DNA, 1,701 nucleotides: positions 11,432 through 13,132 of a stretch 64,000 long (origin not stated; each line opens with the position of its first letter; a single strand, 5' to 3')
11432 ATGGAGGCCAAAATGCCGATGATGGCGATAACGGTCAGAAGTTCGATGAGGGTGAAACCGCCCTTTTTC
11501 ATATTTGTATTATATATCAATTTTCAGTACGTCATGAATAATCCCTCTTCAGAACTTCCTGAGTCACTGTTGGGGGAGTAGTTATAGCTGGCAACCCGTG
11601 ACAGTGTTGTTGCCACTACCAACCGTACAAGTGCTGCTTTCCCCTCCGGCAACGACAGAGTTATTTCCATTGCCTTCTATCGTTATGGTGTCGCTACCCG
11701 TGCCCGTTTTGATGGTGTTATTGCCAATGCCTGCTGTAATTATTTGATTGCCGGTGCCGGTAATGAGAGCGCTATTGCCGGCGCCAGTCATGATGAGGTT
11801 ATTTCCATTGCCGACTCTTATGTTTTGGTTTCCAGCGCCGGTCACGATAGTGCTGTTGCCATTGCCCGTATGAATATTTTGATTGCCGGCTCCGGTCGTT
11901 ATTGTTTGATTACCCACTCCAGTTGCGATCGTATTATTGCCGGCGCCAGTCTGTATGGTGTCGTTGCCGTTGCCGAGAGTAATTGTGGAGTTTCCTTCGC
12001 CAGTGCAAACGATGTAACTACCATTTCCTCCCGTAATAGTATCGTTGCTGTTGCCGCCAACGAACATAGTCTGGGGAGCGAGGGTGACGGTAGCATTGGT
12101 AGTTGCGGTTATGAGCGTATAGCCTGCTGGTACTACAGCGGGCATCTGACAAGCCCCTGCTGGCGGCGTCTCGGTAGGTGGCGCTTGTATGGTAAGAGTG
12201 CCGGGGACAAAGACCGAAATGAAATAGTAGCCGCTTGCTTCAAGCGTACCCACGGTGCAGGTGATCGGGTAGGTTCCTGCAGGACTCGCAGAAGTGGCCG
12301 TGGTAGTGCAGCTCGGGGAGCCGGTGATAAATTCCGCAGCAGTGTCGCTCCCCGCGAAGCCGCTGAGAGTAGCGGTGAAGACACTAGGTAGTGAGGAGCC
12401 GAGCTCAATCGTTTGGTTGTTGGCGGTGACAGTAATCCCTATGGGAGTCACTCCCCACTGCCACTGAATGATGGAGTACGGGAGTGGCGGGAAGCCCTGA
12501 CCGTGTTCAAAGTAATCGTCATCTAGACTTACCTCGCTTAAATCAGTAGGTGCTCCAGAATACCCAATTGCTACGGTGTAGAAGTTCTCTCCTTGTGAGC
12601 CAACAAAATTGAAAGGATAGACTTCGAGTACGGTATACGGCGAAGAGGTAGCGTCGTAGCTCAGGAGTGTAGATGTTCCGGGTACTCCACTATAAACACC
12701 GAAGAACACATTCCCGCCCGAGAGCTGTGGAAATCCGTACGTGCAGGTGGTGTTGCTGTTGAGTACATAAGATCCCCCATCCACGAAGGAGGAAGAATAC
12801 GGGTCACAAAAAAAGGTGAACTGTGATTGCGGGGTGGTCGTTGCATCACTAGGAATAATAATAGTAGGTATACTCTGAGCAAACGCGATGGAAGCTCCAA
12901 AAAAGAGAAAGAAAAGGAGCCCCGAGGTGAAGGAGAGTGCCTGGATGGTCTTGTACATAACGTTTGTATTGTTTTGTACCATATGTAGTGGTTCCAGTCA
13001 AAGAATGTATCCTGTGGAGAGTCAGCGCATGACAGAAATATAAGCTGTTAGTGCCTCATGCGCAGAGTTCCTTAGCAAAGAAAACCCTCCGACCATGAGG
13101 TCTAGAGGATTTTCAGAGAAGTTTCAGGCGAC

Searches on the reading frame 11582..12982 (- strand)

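Call 33: search_protein_families(library=pfam, proteins=[window:11582-12982:-], max_evalue=0.001)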
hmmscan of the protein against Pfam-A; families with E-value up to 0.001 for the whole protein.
window:11582-12982:- (466 aa): 2 families
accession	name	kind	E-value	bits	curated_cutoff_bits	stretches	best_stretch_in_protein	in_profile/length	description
PF18676.6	MBG_2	-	7.6e-14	52.5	25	1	183-264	1-72/72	MBG domain (YGX type)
PF00353.25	HemolysinCabind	-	1.9e-10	40.9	23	2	328-358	3-33/36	RTX calcium-binding nonapeptide repeat (4 copies)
